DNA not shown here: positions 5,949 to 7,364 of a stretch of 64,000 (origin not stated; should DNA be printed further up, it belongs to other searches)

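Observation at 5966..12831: Six correctly spaced sigma-54 promoter motifs precede almost every transcription unit of the island, including activator genes themselves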

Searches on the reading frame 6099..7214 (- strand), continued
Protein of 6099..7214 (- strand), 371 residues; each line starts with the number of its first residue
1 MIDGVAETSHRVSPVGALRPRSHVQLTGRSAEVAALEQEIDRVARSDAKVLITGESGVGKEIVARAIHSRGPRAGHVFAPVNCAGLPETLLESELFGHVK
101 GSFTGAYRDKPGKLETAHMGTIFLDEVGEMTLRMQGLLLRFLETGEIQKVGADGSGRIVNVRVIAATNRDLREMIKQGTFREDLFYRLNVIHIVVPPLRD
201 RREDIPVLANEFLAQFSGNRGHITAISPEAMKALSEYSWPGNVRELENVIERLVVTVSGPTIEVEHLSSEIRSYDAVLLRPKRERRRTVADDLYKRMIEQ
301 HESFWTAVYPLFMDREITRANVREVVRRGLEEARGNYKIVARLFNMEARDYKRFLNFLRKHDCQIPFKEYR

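Call 29: search_solved_structures(query=window:6099-7214:-, max_evalue=1e-20, show_alignments=1)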
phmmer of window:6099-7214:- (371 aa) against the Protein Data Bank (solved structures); distinct sequences matched with E-value up to 1e-20: 35.
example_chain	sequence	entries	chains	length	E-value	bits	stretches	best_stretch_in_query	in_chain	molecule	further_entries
9qq6_C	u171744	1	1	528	2e-69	237.9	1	28-263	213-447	Nif-specific regulatory protein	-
1ojl_A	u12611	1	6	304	2.8e-69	237.5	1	27-267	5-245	TRANSCRIPTIONAL REGULATORY PROTEIN ZRAR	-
6iy8_A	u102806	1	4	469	2.6e-68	234.3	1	34-264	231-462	Positive regulator CapR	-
26jl_A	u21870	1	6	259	6.6e-68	232.9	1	19-273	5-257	Flagellar regulatory protein A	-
3dzd_A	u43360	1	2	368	1.5e-67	231.8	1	19-262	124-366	Transcriptional regulator (NtrC family)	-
6jdi_A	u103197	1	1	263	7.1e-67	229.5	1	25-273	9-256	Nitrogen assimilation regulatory protein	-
5exp_A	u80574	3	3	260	1.6e-66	228.4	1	17-272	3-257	Transcriptional regulator FleQ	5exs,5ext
5exx_A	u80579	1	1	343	2.3e-66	227.9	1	17-275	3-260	Transcriptional regulator FleQ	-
6j7e_A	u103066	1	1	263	3.6e-66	227.2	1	25-273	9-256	Nitrogen assimilation regulatory protein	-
7ejw_C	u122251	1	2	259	3.8e-66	227.1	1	25-273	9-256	Transcriptional regulator FleQ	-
8pb9_D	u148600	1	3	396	9.1e-66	225.9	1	20-272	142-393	Transcriptional regulator FleQ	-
6jdl_A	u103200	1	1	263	9.3e-66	225.9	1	25-273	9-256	Nitrogen assimilation regulatory protein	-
8p53_C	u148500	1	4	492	9.5e-66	225.8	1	20-275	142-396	Transcriptional regulator FleQ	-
1ny6_A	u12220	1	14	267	1.9e-65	224.8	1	32-270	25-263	transcriptional regulator (NtrC family)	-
4ly6_A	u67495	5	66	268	1.9e-65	224.8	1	32-270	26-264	Transcriptional regulator (NtrC family)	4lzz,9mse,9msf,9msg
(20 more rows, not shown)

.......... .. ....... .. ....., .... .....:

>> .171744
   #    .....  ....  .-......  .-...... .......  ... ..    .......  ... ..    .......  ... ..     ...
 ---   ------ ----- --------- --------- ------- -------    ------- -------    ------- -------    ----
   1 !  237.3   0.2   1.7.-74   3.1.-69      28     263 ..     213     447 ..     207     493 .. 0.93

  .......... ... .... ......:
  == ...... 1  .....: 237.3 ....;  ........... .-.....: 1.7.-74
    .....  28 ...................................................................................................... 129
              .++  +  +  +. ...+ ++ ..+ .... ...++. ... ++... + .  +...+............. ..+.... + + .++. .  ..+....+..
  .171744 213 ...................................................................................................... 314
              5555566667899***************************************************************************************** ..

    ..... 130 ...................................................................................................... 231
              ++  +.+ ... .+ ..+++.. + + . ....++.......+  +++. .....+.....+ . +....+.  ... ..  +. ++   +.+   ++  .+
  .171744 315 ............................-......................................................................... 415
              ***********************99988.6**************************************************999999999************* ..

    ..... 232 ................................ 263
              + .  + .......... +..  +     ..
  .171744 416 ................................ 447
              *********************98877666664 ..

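Call 33: find_related_loci(query=window:6099-7214:-, collection=genome_contigs, flank=6000)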
Query window:6099-7214:- (371 aa) in genome_contigs; peptide patterns used: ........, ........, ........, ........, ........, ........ (x = any residue, [..] = any of these).
140 stretches matched a pattern; 63 encode a relative of the query (tblastn E <= 1e-3); 61 distinct loci.
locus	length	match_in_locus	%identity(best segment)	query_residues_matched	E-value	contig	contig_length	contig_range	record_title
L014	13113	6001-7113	96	1-371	0e+0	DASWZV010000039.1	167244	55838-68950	MAG TPA_asm: Vicinamibacterales bacterium isolate SMAG_U3748 k141_39213, whole genome shotgun sequence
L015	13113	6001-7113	96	1-371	0e+0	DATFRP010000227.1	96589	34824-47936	MAG TPA_asm: Vicinamibacterales bacterium isolate SMAG_U9361 k141_2734500, whole genome shotgun sequence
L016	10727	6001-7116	94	1-371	0e+0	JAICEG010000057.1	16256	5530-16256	MAG: Vicinamibacteria bacterium isolate BD_FP_2_bin.1 k141_2166656_length_16256_cov_40.8058, whole genome shotgun sequen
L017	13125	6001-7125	93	1-371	0e+0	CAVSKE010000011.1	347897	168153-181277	MAG: uncultured Acidobacteriota bacterium isolate MFD02360.bin.2.183 genome assembly, contig: contig_16357, whole genome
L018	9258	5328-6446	94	1-371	0e+0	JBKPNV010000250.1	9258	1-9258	MAG: Acidobacteriota bacterium isolate GS_HAYS_MAG_00031 GS_HAYS_000000657937, whole genome shotgun sequence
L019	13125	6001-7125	93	1-371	0e+0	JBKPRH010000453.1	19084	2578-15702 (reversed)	MAG: Acidobacteriota bacterium isolate GS_EKS_MAG_00054 GS_EKS_000001995822, whole genome shotgun sequence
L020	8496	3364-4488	93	1-371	0e+0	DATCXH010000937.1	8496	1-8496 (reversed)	MAG TPA_asm: Vicinamibacterales bacterium isolate SMAG_U7434 k141_562538, whole genome shotgun sequence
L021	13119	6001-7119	93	1-371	0e+0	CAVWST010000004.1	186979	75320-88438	MAG: uncultured Acidobacteriota bacterium isolate MFD05454.bin.2.212 genome assembly, contig: contig_116515, whole genom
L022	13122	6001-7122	93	1-371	0e+0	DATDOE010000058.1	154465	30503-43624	MAG TPA_asm: Vicinamibacterales bacterium isolate SMAG_U7885 k141_870532, whole genome shotgun sequence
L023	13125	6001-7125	92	1-371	0e+0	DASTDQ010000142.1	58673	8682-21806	MAG TPA_asm: Vicinamibacterales bacterium isolate SMAG_U825 k141_94418, whole genome shotgun sequence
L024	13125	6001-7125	93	1-370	0e+0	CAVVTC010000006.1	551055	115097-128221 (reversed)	MAG: uncultured Acidobacteriota bacterium isolate MFD02840.bin.2.88 genome assembly, contig: contig_16057, whole genome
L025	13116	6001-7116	92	1-371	0e+0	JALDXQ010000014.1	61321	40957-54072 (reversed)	MAG: Acidobacteriota bacterium isolate MCT-CON-06 NODE_22_length_61321_cov_7.681602, whole genome shotgun sequence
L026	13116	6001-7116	85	1-371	0e+0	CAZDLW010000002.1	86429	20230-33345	MAG TPA_asm: uncultured Bifidobacteriaceae bacterium isolate SRP217488_co1_159 genome assembly, contig: NODE_47_length_8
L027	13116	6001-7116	82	1-371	0e+0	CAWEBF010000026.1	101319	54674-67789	MAG: uncultured Acidobacteriota bacterium isolate MFD05567.bin.2.14 genome assembly, contig: contig_55717, whole genome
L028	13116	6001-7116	83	1-371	0e+0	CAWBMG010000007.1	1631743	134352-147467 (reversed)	MAG: uncultured Acidobacteriota bacterium isolate MFD02242.bin.1.279 genome assembly, contig: contig_2249, whole genome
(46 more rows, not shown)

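Call 45: search_protein_families(library=ncbifam, proteins=[window:6099-7214:-], max_evalue=0.1)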
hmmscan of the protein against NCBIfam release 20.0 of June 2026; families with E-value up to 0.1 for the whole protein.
window:6099-7214:- (371 aa): 37 families (the best 25 are shown)
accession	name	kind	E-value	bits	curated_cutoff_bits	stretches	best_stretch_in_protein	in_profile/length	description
NF003451.0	PRK05022.1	equivalog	3.3e-98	329.6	476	1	20-354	186-504/512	nitric oxide reductase transcriptional regulator NorR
TIGR01817.1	nifA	equivalog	2.1e-95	320.5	528.85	1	22-350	194-519/534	nif-specific transcriptional activator NifA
NF008469.0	PRK11361.1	equivalog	6.9e-93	311.8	714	1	29-301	148-417/461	acetoacetate metabolism transcriptional regulator AtoC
NF041552.1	TF_PrdR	equivalog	4.1e-92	309.4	795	1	23-273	266-516/577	sigma-54 dependent transcriptional regulator PrdR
NF038308.1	RNA_repair_RtcR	equivalog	4.1e-89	299.8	650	1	26-306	182-463/530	RNA repair transcriptional activator RtcR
TIGR01818.1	ntrC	equivalog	4.7e-87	292.7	558.6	1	21-345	131-450/463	nitrogen regulation protein NR(I)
TIGR02915.1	PEP_resp_reg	equivalog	1.3e-85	287.9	502.6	1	25-284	140-403/445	PEP-CTERM-box response regulator transcription factor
NF050807.1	TransRegFlbDCaul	equivalog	2.2e-81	274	750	1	32-300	126-385/454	sigma-54-dependent transcriptional regulator FlbD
NF041946.1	LuxO_transreg_Vib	equivalog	1.4e-79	268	800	1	25-315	134-424/463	quorum-sensing sigma-54 dependent transcriptional regulator LuxO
NF007689.0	PRK10365.1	equivalog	2.5e-75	254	760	1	22-271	137-386/441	sigma-54-dependent response regulator transcription factor ZraR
TIGR02329.1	propionate_PrpR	equivalog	6.4e-75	252.8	499.2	1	17-271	204-462/526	propionate catabolism operon regulatory protein PrpR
TIGR02974.1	phageshock_pspF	equivalog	1.3e-74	251.5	443.55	1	27-361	2-336/336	phage shock protein operon transcriptional activator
NF011958.0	PRK15429.1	equivalog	5.9e-73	246.6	830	1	26-265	381-620/692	formate hydrogenlyase transcriptional activator FlhA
NF011695.0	PRK15115.1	equivalog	1.1e-72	245.3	763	1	26-272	137-383/445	two-component system response regulator GlrR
NF051870.1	NAssimRespRegNtrX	equivalog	1.3e-72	245.1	600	1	21-273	136-387/452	nitrogen assimilation response regulator NtrX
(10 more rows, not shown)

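Call 73: predict_structure(alignment_id=A4)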
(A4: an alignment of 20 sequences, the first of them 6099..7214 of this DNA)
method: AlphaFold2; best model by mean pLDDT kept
length: 371 residues; sequences in the alignment: 20
mean_pLDDT: 79.6   pTM: 0.59
mean pLDDT of the five models: 79.6, 77.8, 70.5, 66.3, 61.5
residues with pLDDT >= 90: 114; 70-90: 184; 50-70: 39; < 50: 34
segments of 3 or more residues with pLDDT < 50: 1-22, 275-285
pLDDT, mean of each block of 10 residues (from residue 1): 28 29 66 89 91 81 92 93 85 79 56 89 91 88 80 68 90 83 74 87 88 78 87 86 83 86 88 48 52 89 92 86 91 89 92 94 80 53
secondary structure, 60 per line:
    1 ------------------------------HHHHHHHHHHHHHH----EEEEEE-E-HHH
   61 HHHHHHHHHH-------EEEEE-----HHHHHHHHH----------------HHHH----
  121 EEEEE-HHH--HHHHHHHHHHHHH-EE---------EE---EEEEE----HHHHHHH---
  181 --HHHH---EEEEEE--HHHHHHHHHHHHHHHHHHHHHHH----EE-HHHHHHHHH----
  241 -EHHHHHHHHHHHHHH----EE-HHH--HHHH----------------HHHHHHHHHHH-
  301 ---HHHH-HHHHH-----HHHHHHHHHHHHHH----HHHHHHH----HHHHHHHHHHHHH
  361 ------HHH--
elements in order: H31-44 E49-54 H58-70 E78-82 H88-96 H113-116 E121-125 H132-144 E162-166 H171-177 H183-186 E190-195 H198-220 H228-236 H243-256 H269-272 H289-299 H304-307 H309-313 H319-332 H337-343 H348-360

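Call 75: fold_search(model_id=the predicted structure, library=pdb)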
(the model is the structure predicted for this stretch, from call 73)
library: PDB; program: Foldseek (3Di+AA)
matches with E <= 10: 1580; with E <= 0.001: 858
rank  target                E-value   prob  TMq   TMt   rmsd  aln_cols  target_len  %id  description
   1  5exp                  2.2e-25  1.00  0.63  0.92   2.1       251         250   47  AAA+ domain of FleQ from Pseudomonas aeruginosa (released 2016-01-13)
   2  6jdi                  2.8e-25  1.00  0.63  0.91   2.0       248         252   48  Central domain of FleQ H287N mutant in complex with ATPgS and Mg (released 2019-11-27)
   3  1ojl_D                3.7e-25  1.00  0.63  0.79  17.2       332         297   41  Crystal structure of a sigma54-activator suggests the mechanism for the conformational switch necessary for sigma54 bi (released 2005-05-19)
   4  6jdl                  5.6e-25  1.00  0.63  0.91   2.0       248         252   48  Central domain of FleQ H287A mutant in complex with ATPgS and Mg (released 2019-11-27)
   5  7ejw_D                6.3e-25  1.00  0.61  0.87   2.8       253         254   46  Crystal structure of FleN in complex with FleQ AAA+ doamain (released 2021-12-22)
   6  1ny6_A                8.3e-25  1.00  0.61  0.90   2.2       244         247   46  Crystal structure of sigm54 activator (AAA+ ATPase) in the active state (released 2003-11-11)
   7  6lua_D                1.0e-24  1.00  0.61  0.90   2.2       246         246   41  Cis-mutant R349A of the central AAA+ domain of the flagellar regulatory protein FlrC (released 2020-03-18)
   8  3m0e_A                1.1e-24  1.00  0.59  0.86   3.1       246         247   46  Crystal structure of the ATP-bound state of Walker B mutant of NtrC1 ATPase domain (released 2010-11-03)
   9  5exs                  1.2e-24  1.00  0.63  0.91   2.0       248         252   48  AAA+ ATPase FleQ from Pseudomonas aeruginosa bound to ATP-gamma-S (released 2016-01-13)
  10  5ep1                  1.2e-24  1.00  0.64  0.92   1.9       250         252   46  Quorum-Sensing Signal Integrator LuxO - Catalytic Domain (released 2016-04-20)
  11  1ny5_B                1.7e-24  1.00  0.61  0.59   2.0       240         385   47  Crystal structure of sigm54 activator (AAA+ ATPase) in the inactive state (released 2003-11-11)
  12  1ny5_A                1.8e-24  1.00  0.62  0.60   2.1       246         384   46  Crystal structure of sigm54 activator (AAA+ ATPase) in the inactive state (released 2003-11-11)
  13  6lua_A                2.2e-24  1.00  0.61  0.90   2.2       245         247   42  Cis-mutant R349A of the central AAA+ domain of the flagellar regulatory protein FlrC (released 2020-03-18)
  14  5ep3                  2.3e-24  1.00  0.64  0.92   1.9       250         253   46  Quorum-Sensing Signal Integrator LuxO - Catalytic Domain Bound to CV-133 Inhibitor (released 2016-04-20)
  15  4lzz_W                3.5e-24  1.00  0.59  0.86   2.8       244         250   46  Nucleotide-induced asymmetry within atpase activator ring drives s54-RNAP interaction and ATP hydrolysis (released 2013-12-04)
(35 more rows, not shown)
